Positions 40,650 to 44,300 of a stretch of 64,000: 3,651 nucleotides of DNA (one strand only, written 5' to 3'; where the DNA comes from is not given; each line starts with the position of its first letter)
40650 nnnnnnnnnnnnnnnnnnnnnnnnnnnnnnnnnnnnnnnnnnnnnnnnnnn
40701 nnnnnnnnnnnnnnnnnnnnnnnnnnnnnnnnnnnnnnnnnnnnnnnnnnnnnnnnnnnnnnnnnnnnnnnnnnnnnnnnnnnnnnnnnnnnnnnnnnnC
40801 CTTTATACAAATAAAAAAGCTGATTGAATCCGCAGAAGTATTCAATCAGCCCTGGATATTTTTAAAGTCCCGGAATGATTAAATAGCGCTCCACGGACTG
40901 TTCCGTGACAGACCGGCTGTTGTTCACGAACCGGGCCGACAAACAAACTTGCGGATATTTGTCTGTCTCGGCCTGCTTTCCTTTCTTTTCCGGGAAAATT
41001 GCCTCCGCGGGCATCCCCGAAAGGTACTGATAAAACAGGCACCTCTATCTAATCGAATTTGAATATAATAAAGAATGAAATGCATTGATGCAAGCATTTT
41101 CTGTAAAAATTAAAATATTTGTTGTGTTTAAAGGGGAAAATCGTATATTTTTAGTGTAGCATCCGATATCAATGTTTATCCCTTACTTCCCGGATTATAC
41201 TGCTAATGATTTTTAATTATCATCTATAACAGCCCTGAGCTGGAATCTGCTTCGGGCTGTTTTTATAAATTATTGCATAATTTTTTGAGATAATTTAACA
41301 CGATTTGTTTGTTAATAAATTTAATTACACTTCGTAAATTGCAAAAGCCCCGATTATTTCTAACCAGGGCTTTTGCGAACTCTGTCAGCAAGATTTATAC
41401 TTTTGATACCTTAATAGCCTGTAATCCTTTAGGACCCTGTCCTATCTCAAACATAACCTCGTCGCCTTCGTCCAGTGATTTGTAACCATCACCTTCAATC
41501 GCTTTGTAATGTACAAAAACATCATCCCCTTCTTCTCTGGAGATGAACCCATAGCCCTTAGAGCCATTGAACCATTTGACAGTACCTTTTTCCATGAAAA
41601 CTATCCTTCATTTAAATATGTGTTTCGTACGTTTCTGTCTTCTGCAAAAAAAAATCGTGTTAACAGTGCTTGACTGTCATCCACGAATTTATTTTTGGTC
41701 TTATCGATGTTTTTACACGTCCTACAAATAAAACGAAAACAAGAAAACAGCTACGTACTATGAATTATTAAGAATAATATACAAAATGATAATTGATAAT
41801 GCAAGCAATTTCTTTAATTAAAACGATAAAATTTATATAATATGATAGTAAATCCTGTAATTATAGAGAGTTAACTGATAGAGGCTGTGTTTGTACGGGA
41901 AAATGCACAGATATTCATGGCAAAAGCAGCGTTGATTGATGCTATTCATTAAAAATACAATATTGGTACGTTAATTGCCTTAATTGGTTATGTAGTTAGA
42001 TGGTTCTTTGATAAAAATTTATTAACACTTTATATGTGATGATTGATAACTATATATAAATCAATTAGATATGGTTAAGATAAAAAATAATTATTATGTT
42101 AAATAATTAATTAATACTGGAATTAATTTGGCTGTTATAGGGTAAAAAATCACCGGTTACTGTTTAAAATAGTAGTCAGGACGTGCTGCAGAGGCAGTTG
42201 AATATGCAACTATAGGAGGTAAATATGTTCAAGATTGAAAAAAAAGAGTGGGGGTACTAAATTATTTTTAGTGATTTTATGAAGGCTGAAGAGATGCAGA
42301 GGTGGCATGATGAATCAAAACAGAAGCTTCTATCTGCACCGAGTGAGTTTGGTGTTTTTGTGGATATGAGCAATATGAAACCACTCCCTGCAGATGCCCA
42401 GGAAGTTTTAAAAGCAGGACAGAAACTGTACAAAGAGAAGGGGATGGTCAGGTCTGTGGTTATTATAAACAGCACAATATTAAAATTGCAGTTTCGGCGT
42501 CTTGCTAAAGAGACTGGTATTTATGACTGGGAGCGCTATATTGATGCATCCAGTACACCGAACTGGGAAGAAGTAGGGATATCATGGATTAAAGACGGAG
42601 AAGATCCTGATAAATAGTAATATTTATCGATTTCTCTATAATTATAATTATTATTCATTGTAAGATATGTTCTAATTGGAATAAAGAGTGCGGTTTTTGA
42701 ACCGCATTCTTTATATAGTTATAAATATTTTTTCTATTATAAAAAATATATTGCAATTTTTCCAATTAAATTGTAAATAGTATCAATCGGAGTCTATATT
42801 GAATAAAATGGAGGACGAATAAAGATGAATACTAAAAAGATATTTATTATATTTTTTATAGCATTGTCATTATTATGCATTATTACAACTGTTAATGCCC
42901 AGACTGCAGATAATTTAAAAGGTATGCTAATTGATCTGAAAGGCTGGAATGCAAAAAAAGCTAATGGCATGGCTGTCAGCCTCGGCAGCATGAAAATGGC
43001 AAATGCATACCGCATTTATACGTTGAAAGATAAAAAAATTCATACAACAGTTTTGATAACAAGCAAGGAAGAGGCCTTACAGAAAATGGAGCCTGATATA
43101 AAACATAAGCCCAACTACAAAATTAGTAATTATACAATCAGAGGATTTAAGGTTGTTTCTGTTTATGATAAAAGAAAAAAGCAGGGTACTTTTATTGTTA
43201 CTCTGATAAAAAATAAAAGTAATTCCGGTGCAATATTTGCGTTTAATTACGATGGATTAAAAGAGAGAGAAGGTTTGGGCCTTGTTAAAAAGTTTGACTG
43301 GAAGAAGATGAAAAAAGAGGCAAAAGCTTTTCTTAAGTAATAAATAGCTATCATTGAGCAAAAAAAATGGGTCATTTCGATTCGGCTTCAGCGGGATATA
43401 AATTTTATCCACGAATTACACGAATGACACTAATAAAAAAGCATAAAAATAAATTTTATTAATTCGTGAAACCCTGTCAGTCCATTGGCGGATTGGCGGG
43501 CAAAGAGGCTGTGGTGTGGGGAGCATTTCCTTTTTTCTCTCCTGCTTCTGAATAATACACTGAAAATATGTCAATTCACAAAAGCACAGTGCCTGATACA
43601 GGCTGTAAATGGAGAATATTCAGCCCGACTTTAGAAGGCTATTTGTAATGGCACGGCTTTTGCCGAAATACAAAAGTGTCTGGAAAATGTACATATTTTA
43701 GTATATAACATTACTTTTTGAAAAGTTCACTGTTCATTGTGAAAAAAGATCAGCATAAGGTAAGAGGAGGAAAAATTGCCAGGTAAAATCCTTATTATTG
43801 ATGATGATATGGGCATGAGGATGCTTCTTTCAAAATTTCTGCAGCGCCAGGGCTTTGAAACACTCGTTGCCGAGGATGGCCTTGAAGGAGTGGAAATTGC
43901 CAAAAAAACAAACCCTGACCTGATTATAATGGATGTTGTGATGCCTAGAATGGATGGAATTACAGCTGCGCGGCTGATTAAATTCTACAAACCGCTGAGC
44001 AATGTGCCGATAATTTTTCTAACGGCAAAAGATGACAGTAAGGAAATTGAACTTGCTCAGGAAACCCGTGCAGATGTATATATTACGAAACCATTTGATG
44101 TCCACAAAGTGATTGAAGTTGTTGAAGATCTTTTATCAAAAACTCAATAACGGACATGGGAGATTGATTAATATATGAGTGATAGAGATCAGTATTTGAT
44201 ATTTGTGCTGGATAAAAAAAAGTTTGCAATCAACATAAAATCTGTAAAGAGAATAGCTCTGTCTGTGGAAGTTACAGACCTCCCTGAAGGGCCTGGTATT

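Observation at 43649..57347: Sigma-54-driven Wsp/Frz-like alternative chemosensory cluster whose output is a multi-REC phosphorelay kinase rather than a motor or c-di-GMP effector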

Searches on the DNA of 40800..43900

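Call 57: search_rna_families(source=window, start=40800, end=43900, threshold=evalue, max_evalue=1)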
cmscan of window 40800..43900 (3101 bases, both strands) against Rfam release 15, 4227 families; matches with E-value up to 1: 5.
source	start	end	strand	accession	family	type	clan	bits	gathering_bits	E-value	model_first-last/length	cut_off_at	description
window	40876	41055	-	RF00168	Lysine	Cis-reg; riboswitch;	-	104.1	30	5.6e-28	1-182/182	no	Lysine riboswitch aptamer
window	42633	42718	+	RF02059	STnc50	Gene; sRNA;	-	26.8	55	0.13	1-84/84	no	Salmonella enterica sRNA STnc40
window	42681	42739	+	RF02948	cow-rumen-4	Gene; sRNA;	-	24.9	48.5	0.45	1-64/64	no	cow-rumen-4 RNA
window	41137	41265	+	RF01456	VrrA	Gene; antisense;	-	22.8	50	0.8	1-140/140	no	Vibrio regulatory RNA of OmpA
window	43175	43230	-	RF03416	mir-7383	Gene; miRNA;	-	20.9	88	0.51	1-59/59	no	mir-7383 microRNA precursor family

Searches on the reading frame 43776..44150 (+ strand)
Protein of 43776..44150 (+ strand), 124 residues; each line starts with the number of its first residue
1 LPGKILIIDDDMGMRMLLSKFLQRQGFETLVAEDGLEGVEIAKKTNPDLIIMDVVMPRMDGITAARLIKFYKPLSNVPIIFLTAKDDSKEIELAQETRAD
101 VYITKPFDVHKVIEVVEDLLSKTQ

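Call 3: search_protein_families(library=pfam, proteins=[window:43776-44150:+], max_evalue=0.01)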
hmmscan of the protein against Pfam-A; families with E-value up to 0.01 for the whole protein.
window:43776-44150:+ (124 aa): 2 families
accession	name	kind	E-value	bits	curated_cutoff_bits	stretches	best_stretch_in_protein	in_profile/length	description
PF00072.30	Response_reg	-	5.9e-28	97.7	30.2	1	5-116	1-110/111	Response regulator receiver domain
PF23198.2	PDE8A_N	-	0.0042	17.5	29.6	1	23-90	31-99/147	PDE8A-like, N-terminal domain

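Call 8: search_protein_families(library=ncbifam, proteins=[window:43776-44150:+], max_evalue=0.001)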
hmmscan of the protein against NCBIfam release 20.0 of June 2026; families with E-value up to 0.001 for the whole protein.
window:43776-44150:+ (124 aa): 97 families (the best 25 are shown)
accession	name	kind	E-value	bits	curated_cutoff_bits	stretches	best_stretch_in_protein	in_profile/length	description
NF040689.1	MtrAB_MtrA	equivalog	3.4e-25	88.7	300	1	5-117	1-110/219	MtrAB system response regulator MtrA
NF051850.1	RespRegRprY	equivalog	1.5e-24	86.7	370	1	4-122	6-122/234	response regulator transcription factor RprY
NF041733.1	resp_reg_CseB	equivalog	1.5e-23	83.4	350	1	4-120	2-115/228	two-component system response regulator CseB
TIGR02154.1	PhoB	equivalog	5.5e-23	81.5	296.2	1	3-122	3-122/226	phosphate regulon transcriptional regulator PhoB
NF041367.1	CheY_Halo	equivalog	5.9e-23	81.4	200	1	5-119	1-113/114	chemotaxis protein CheY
NF045944.1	ResRegRpaBCyano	equivalog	5.1e-22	78.4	330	1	6-121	1-113/229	response regulator transcription factor RpaB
NF040534.1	resp_reg_YycF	equivalog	7e-22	77.8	340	1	4-118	2-113/231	response regulator YycF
NF053854.1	RespRegPhoBBctds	equivalog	1e-21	77.3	270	1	5-123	1-118/225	two-component system response regulator PhoB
NF007005.1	PRK09468.1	equivalog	1.7e-21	76.8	331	1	4-120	5-119/237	osmolarity response regulator transcription factor OmpR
NF008469.0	PRK11361.1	equivalog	1.3e-20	73.6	714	1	4-117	6-117/461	acetoacetate metabolism transcriptional regulator AtoC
NF045717.1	DVU0259_DivK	exception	1.8e-20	73.2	160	1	1-120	1-116/117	DVU0259 family response regulator domain-containing protein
TIGR01818.1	ntrC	equivalog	3.5e-19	68.9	558.6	1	5-122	1-116/463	nitrogen regulation protein NR(I)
NF007135.0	PRK09581.1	equivalog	4e-19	68.8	474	1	1-116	1-116/457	PleD family two-component system response regulator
NF007982.1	PRK10710.1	equivalog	5.2e-19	68.8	380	1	4-122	9-124/235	envelope stress response regulator BaeR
NF008318.0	PRK11107.1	equivalog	8.6e-19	67.1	890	1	4-120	669-785/920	two-component sensor histidine kinase BarA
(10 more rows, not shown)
